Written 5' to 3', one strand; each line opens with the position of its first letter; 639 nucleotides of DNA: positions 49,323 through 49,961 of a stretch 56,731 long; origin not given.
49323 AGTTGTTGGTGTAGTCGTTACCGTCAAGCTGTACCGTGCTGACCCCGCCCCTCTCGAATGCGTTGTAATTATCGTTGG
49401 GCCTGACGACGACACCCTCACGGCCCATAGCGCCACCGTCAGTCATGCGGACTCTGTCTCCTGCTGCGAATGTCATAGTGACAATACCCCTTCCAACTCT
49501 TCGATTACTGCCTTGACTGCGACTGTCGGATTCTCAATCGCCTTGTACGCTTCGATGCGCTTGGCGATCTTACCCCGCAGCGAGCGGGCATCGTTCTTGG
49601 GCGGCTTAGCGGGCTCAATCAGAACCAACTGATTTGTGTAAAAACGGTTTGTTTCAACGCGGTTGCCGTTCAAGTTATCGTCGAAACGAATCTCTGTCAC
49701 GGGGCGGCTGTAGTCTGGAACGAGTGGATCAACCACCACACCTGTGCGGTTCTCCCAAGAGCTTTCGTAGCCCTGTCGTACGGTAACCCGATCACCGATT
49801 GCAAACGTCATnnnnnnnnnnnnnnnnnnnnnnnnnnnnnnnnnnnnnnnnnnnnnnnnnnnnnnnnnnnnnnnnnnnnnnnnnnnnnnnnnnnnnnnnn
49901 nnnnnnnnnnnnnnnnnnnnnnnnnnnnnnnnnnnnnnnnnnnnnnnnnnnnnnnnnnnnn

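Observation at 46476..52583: Six-kb tandem array of about ten paralogous early genes built from a repeated GDR(V/I) small-barrel module, most sharing a C-terminal EEL-x-(W/G)-(V/I)-L helix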

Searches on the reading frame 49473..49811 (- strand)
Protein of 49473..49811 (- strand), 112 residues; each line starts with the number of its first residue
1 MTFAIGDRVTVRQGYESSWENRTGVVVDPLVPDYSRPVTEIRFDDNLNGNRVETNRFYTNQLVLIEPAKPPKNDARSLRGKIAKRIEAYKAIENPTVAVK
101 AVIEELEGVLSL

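Call 4: search_protein_families(library=pfam, max_evalue=1, proteins=[window:49473-49811:-])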
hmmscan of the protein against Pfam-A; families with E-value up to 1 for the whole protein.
window:49473-49811:- (112 aa): 0 families

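Call 5: search_protein_families(library=phrogs, max_evalue=0.1, proteins=[window:49473-49811:-])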
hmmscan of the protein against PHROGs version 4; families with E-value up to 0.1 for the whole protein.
window:49473-49811:- (112 aa): 0 families

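Call 10: search_dna_similar(query=window:49473-49811:-, collection=phages, mode=protein, max_evalue=0.01, max_rows=30)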
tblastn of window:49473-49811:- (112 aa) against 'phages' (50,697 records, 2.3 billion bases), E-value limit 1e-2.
No match.

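Call 13: find_homologous_proteins(query=A1, max_evalue=0.01)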
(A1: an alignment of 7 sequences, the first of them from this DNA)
Query A1 (7 sequences) (112 aa, profile of the alignment): 9 proteins with E <= 0.01 among 8000 candidates.
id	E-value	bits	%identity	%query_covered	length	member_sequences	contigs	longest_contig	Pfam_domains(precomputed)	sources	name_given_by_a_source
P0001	8.9e-36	141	100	100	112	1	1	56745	-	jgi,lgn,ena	-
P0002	1.3e-30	124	28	96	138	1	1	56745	-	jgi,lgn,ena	-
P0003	2.3e-30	123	-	-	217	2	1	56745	-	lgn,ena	-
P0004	4.7e-20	90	40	49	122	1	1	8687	-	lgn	-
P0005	4.7e-19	87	-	-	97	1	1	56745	-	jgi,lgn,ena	-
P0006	7.8e-18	83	54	23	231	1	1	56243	-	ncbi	-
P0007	1.3e-11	63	39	28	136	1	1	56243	-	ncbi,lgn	-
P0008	1.6e-10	59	-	-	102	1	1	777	-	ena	-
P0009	6.4e-3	35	75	7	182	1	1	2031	PF18335.8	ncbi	-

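Call 15: find_encoding_contigs(protein=P0006, flank=10000, max_places=3)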
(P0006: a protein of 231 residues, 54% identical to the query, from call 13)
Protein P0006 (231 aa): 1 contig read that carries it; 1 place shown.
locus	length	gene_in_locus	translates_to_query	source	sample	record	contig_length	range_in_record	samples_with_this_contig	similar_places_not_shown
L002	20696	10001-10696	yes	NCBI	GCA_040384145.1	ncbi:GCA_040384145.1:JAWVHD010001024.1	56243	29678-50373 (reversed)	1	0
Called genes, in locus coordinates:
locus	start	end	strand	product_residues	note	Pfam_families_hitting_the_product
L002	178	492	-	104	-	-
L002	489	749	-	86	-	-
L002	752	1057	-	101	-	-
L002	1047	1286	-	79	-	-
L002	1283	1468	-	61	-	-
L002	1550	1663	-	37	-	-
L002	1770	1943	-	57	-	-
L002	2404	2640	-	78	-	-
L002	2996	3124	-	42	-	-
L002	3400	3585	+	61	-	-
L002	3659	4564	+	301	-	-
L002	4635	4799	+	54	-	-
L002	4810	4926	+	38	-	-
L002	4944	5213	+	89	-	-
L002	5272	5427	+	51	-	-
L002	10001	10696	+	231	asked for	-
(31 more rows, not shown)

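Call 19: find_encoding_contigs(protein=P0004, flank=10000, max_places=3)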
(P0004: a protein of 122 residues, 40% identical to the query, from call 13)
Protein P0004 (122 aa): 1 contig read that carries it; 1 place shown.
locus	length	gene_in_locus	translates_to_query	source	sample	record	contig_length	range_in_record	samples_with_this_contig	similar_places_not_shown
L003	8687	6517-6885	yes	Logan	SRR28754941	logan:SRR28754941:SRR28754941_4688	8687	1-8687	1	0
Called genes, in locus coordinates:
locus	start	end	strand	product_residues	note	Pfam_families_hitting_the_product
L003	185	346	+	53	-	-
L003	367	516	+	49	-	-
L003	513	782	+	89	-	-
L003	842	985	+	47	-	-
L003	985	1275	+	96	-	-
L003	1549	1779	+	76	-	-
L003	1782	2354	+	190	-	-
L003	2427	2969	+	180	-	-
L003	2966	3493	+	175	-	-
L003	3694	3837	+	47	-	-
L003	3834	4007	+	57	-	-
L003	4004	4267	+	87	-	-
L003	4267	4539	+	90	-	-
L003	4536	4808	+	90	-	-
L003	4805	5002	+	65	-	-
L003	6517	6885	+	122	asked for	-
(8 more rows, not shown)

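Call 35: predict_structure(alignment_id=A2)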
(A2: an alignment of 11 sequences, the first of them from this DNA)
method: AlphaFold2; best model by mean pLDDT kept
length: 112 residues; sequences in the alignment: 11
mean_pLDDT: 80.7   pTM: 0.54
mean pLDDT of the five models: 80.7, 78.6, 78.0, 75.8, 75.6
residues with pLDDT >= 90: 18; 70-90: 73; 50-70: 21; < 50: 0
segments of 3 or more residues with pLDDT < 50: none
pLDDT, mean of each block of 10 residues (from residue 1): 87 81 88 75 74 82 85 64 84 84 84 75
secondary structure, 60 per line:
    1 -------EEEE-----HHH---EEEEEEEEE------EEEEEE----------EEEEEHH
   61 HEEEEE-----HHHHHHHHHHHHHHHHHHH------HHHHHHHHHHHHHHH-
elements in order: E8-11 E23-31 E38-43 E54-58 E62-66 H72-90 H97-111
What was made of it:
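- g5 model: pLDDT 80.7 (call 35). The linker has pLDDT 64 and the model pTM is 0.54, so the hairpin is not fixed on the barrel (call 35). A flexible Pro-rich linker precedes the tail (call 35). The model does not pack the tail on the barrel (call 35).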

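Call 38: fold_search(model_id=the predicted structure, library=pdb)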
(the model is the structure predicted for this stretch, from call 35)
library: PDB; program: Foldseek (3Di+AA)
matches with E <= 10: 589; with E <= 0.001: 5
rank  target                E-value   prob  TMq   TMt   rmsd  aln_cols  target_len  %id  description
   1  9eys_E                4.8e-04  1.00  0.47  0.76   2.5        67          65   31  Structure of Far-Red Photosystem I from C. thermalis PCC 7203 (released 2025-04-23)
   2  9jzr_E                5.4e-04  1.00  0.45  0.73   2.8        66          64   29  Structure of PSI-LHCI-LHCII supercomplex from Bryopsis corticulans (released 2026-02-25)
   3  8z11_e                6.1e-04  1.00  0.46  0.73   2.8        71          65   28  Cryo-EM structure of haptophyte photosystem I (released 2025-01-22)
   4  8a3w_K                6.1e-04  1.00  0.42  0.40  15.3       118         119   15  CRYO-EM STRUCTURE OF LEISHMANIA MAJOR 80S RIBOSOME : WILD TYPE (released 2023-12-20)
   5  6zzx_E                9.0e-04  1.00  0.44  0.73   2.8        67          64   24  Structure of low-light grown Chlorella ohadii Photosystem I (released 2021-07-28)
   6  8jjr_e                1.1e-03  1.00  0.44  0.63   5.5        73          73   26  Cryo-EM structure of Symbiodinium photosystem I (released 2024-05-15)
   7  4xk8_e                1.3e-03  1.00  0.45  0.75   2.8        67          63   24  Crystal structure of plant photosystem I-LHCI super-complex at 2.8 angstrom resolution (released 2015-06-10)
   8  7uoo_T                1.3e-03  1.00  0.39  0.38   7.3       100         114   20  Nucleoplasmic pre-60S intermediate of the Nog2 containing pre-rotation state (released 2023-03-15)
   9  8wgh_E                1.4e-03  1.00  0.45  0.74   2.8        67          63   24  Cryo-EM structure of the red-shifted Fittonia albivenis PSI-LHCI (released 2024-07-10)
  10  5l8r_E                1.5e-03  1.00  0.46  0.72   3.0        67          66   24  The structure of plant photosystem I super-complex at 2.6 angstrom resolution. (released 2017-03-15)
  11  9gbi_E                1.5e-03  1.00  0.45  0.73   3.1        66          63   23  Cryo-EM structure of Arabidopsis thaliana PSI-LHCI wild-type (released 2025-08-13)
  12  9lut_E                1.6e-03  1.00  0.43  0.70   3.0        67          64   25  PSI-LHCI supercomplex binding with 4 Lhcas from M. polymorpha (released 2026-02-18)
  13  6tra_E                1.6e-03  1.00  0.43  0.65   3.2        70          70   26  Cryo- EM structure of the Thermosynechococcus elongatus photosystem I in the presence of cytochrome c6 (released 2020-09-16)
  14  8jze_e                1.6e-03  1.00  0.45  0.65   5.3        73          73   23  PSI-AcpPCI supercomplex from Symbiodinium (released 2024-02-28)
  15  8jw0_e                1.8e-03  1.00  0.45  0.64   5.8        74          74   19  PSI-AcpPCI supercomplex from Amphidinium carterae (released 2024-02-28)
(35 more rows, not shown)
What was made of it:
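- On KapB/OapB: Foldseek RMSD is 14-16 Å (call 38).
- Closest known: KapB / OapB. Same: Foldseek aligns nearly the full length (E 3e-3 to 5e-3) (call 38).
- Foldseek matches PsaE (TM 0.76), Spt5 KOW and L14e/L27e (call 38).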

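Call 40: fold_search(model_id=the predicted structure, library=viral)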
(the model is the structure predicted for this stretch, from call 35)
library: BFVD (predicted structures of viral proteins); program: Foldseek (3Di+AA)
matches with E <= 10: 759; with E <= 0.001: 4
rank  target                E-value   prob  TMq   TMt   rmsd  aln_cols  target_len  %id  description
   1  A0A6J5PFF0            1.8e-04  1.00  0.45  0.49   6.8       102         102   22  Uncharacterized protein [uncultured Caudovirales phage]
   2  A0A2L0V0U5            5.1e-04  1.00  0.47  0.67   4.4        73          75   16  Uncharacterized protein [Agrobacterium phage Atu_ph07]
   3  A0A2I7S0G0            7.4e-04  1.00  0.44  0.43  10.5       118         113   14  (no name in the UniProt tables at hand)
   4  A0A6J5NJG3            8.9e-04  1.00  0.50  0.55   8.8       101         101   21  Uncharacterized protein [uncultured Caudovirales phage]
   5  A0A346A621            1.2e-03  1.00  0.42  0.40   9.8       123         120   17  (no name in the UniProt tables at hand)
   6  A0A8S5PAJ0            1.3e-03  1.00  0.43  0.27  11.8       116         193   15  Uncharacterized protein [Siphoviridae sp. ctMYJ33]
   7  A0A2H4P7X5            1.4e-03  1.00  0.51  0.26   2.7        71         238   25  Uncharacterized protein [Pseudomonas phage ventosus]
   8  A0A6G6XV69            1.5e-03  1.00  0.39  0.28   7.1        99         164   17  (no name in the UniProt tables at hand)
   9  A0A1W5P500            1.5e-03  0.99  0.41  0.30   8.2       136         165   17  Uncharacterized protein [Pectobacterium phage PP2]
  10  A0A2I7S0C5            1.6e-03  1.00  0.38  0.43   8.8       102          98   16  (no name in the UniProt tables at hand)
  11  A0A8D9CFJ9            1.9e-03  1.00  0.48  0.67   8.6        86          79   16  Uncharacterized protein [uncultured marine phage]
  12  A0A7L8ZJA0            1.9e-03  1.00  0.49  0.69   5.1        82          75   15  Uncharacterized protein [Enterococcus phage 9184]
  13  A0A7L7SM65            2.0e-03  1.00  0.44  0.32  12.1       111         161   16  (no name in the UniProt tables at hand)
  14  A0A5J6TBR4            2.2e-03  1.00  0.45  0.69   3.2        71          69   20  Uncharacterized protein [Arthrobacter phage Yeezus]
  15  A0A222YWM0            3.0e-03  1.00  0.48  0.75   2.5        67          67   15  Uncharacterized protein [Streptomyces phage Mildred21]
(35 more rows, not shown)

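Call 48: search_protein_representatives(alignment_id=A2)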
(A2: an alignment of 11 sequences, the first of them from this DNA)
Query: 11 sequences, 113 profile positions. Proteins with E-value up to 0.001 (for the whole library): 519; up to 1e-10: 41; up to 1e-30: 2. The best 150 are listed.
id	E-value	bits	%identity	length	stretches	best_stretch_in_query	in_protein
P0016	2.6e-42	160.1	-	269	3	3-112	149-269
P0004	8.8e-33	129.4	-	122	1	2-112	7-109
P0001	4.3e-30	120.7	-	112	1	3-113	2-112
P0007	4.3e-29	117.5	-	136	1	2-112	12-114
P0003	1.9e-27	112.2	-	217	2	2-113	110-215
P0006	5.4e-26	107.5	-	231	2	3-113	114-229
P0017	7.6e-25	103.8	-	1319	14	3-104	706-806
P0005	1.3e-23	99.9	-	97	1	1-112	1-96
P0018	1.8e-22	96.2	-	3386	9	6-74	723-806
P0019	5.6e-22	94.6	-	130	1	2-113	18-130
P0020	2.6e-19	86.0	-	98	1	20-112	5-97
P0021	2.4e-18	82.9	-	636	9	3-67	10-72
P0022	3.2e-18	82.5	-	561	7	3-50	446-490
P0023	5.7e-17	78.5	-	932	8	3-82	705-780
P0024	2.2e-16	76.6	-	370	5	3-67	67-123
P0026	8.4e-16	74.7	-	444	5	2-73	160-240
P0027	2.3e-14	70.1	-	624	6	1-50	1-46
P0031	1.1e-13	67.9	-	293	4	3-69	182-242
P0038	3.5e-12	63.1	-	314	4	1-67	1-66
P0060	5.4e-10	56.0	-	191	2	2-95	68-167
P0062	8.5e-10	55.4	-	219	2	1-73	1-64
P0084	2.1e-08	50.9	-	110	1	1-112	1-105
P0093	4.5e-08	49.8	-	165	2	1-69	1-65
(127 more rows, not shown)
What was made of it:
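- Small SH3-like barrel proteins of unknown function are common in phages (calls 40, 48).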

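Call 50: search_protein_families(library=pfam, max_evalue=0.001, proteins=[P0017, P0018, P0021, P0022, P0023, P0024, P0026, P0027, P0031, P0038])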
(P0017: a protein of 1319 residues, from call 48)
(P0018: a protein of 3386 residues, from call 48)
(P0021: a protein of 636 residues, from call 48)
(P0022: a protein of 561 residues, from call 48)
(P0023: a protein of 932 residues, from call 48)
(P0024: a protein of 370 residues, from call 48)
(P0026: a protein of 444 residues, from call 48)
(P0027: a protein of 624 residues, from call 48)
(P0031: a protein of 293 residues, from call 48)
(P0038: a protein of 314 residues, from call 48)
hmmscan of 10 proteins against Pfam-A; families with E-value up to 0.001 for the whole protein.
P0017 (1319 aa): 26 families (the best 25 are shown)
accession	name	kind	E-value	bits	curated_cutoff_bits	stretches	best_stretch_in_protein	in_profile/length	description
PF18346.7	SH3_15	-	7.1e-71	234.9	24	8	369-420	1-63/67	Mind bomb SH3 repeat domain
PF02211.21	NHase_beta_C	-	1.6e-36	125.1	27.7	0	362-409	5-52/98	Nitrile hydratase beta subunit, C-terminal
PF18350.7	SH3_17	-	1.2e-28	99.2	27.7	0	1194-1211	19-36/53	Restriction endonuclease SH3 domain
PF11604.15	CusF_Ec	-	5e-27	94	27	0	995-1050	2-61/72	Copper binding periplasmic protein CusF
PF17973.7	bMG10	-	5.6e-24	85.2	26.2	0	204-225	19-40/131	Bacterial Alpha-2-macroglobulin MG10 domain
PF18914.6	DUF5666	-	1.1e-23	83.7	27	0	867-917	2-48/60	Domain of unknown function (DUF5666)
PF16127.10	DUF4839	-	3.6e-21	76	25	0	186-223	68-105/123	Domain of unknown function (DUF4839)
PF19135.5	DUF5818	-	3.9e-21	74.8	27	0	360-382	23-44/57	Protein of unknown function (DUF5818)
PF22639.1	Gp18_dom_I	-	7.1e-20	71.2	27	0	363-415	9-54/93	Tail sheath protein Gp18-like domain I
PF01245.26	Ribosomal_L19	-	7.3e-20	71.4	22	0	965-984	12-31/111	Ribosomal protein L19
PF13567.11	DUF4131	-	6.7e-18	65.4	31.6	0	495-578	55-133/165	Domain of unknown function (DUF4131)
PF21138.3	SMUBP-2_HCS1_1B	-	2.5e-17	63.3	27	0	366-424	69-122/129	Helicase SMUBP-2/HCS1, 1B domain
PF00677.23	Lum_binding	-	1.2e-16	61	27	0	1131-1175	38-81/86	Lumazine binding domain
PF07550.17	Shr-like_HID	-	3.7e-16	59.8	22.3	0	51-74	10-33/82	Heme-binding protein Shr-like, Hb-interacting domain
PF14326.11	DUF4384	-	4.8e-13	49.4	27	0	562-580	1-19/81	Domain of unknown function (DUF4384)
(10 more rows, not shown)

P0018 (3386 aa): 3 families
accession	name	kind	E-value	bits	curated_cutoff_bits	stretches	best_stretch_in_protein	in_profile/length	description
PF18129.7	SH3_12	-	1.6e-07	31.7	26.2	0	1056-1095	2-41/69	Xrn1 SH3-like domain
PF14192.12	DUF4314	-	5.5e-06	26.7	27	0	722-760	13-51/69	Domain of unknown function (DUF4314)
PF11623.14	NdhS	-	0.00012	22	27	0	157-185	4-32/52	NAD(P)H dehydrogenase subunit S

P0021 (636 aa): 9 families
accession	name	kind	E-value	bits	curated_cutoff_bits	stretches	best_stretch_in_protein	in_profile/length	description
PF18346.7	SH3_15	-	6.9e-97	318.2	24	9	11-68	1-67/67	Mind bomb SH3 repeat domain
PF20093.5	DUF6484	-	2.9e-17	63.5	27.6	0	306-328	1-23/61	Domain of unknown function (DUF6484)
PF18335.7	SH3_13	-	5.5e-17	61.7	41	0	100-121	43-65/65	ATP-dependent RecD-like DNA helicase SH3 domain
PF14352.11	DUF4402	-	2.6e-09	38.3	25.2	0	172-293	11-116/129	Domain of unknown function (DUF4402)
PF08239.17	SH3_3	-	5.6e-06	26.9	27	0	282-298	2-18/54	Bacterial SH3 domain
PF16277.11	DUF4926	-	1.3e-05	24.9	29.1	0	301-320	16-35/57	Domain of unknown function (DUF4926)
PF22686.1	Alg17C_C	-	4.1e-05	23.7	27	0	315-332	18-35/39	Exo-oligoalginate lyase-like, C-terminal domain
PF00467.35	KOW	-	0.00022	21.4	22.3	0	35-47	13-25/32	KOW motif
PF15057.12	DUF4537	-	0.00033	21.1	27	0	374-458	17-94/120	Domain of unknown function (DUF4537)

P0022 (561 aa): 4 families
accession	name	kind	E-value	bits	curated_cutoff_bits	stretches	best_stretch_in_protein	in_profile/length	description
PF18129.7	SH3_12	-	1.6e-06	28.4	26.2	0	446-476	2-29/69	Xrn1 SH3-like domain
PF18346.7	SH3_15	-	0.00026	21.6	24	0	73-188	2-58/67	Mind bomb SH3 repeat domain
PF02211.21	NHase_beta_C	-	0.00031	21.6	27.7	0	206-222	5-21/98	Nitrile hydratase beta subunit, C-terminal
PF11515.14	Cul7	-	0.00035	21.3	25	0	3-33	17-47/78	Mouse development and cellular proliferation protein Cullin-7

P0023 (932 aa): 3 families
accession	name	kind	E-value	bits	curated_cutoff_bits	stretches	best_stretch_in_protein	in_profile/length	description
PF02211.21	NHase_beta_C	-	4.6e-08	33.9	27.7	0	80-103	3-26/98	Nitrile hydratase beta subunit, C-terminal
PF07653.23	SH3_2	-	6.1e-06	26.3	21.8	0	89-103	18-33/55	Variant SH3 domain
PF11518.13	DUF3221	-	0.00052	20.7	26.4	0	85-113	47-79/82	Protein of unknown function (DUF3221)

P0024 (370 aa): 4 families
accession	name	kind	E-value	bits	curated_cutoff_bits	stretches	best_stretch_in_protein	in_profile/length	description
PF08940.17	DUF1918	-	3.6e-16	59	24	0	66-115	1-51/58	Domain of unknown function (DUF1918)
PF02427.23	PSI_PsaE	-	9.4e-07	28.9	27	0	256-294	4-43/60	Photosystem I reaction centre subunit IV / PsaE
PF18359.7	Tudor_5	-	7.8e-05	22.8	31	0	148-176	23-50/53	Histone methyltransferase Tudor domain 1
PF18346.7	SH3_15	-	0.00016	22.3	24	0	191-280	1-45/67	Mind bomb SH3 repeat domain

P0026 (444 aa): 4 families
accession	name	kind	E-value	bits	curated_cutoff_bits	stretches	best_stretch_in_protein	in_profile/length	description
PF02211.21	NHase_beta_C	-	4.6e-09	37.1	27.7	0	315-334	5-24/98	Nitrile hydratase beta subunit, C-terminal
PF18129.7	SH3_12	-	1.1e-07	32.1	26.2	0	82-142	2-62/69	Xrn1 SH3-like domain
PF00924.24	MS_channel_2nd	-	2.2e-05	24.9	20.2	0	80-116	15-44/68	Mechanosensitive ion channel, beta-domain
PF18335.7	SH3_13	-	0.00012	22.2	41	0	316-362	19-65/65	ATP-dependent RecD-like DNA helicase SH3 domain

P0027 (624 aa): 1 family
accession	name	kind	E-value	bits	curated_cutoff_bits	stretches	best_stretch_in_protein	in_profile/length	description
PF00924.24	MS_channel_2nd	-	0.00029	21.3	20.2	0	325-360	14-38/68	Mechanosensitive ion channel, beta-domain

P0031 (293 aa): 1 family
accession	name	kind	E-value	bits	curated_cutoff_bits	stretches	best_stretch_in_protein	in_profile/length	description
PF16325.11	Peptidase_U32_C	-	0.00049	20.6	28.2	0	166-198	9-43/83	Peptidase family U32 C-terminal domain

P0038 (314 aa): 5 families
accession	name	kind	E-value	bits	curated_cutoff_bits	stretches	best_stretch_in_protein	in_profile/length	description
PF19586.5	DUF6093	-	0.00012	22.9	27.9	0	2-33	75-104/117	Family of unknown function (DUF6093)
PF02211.21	NHase_beta_C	-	0.0002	22.2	27.7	0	179-196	7-24/98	Nitrile hydratase beta subunit, C-terminal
PF24145.1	K1-lyase_N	-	0.00033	21.1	27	0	179-199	20-41/72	K1 capsule-specific polysaccharide lyase, N-terminal domain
PF18346.7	SH3_15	-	0.00049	20.8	24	0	70-145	1-30/67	Mind bomb SH3 repeat domain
PF18129.7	SH3_12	-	0.00069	20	26.2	0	69-97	2-29/69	Xrn1 SH3-like domain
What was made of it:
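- On SH3_15, Mind bomb SH3 repeat (PF18346): The family's own profile does retrieve true SH3_15 proteins (calls 48, 50), so a distant relationship is likely.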
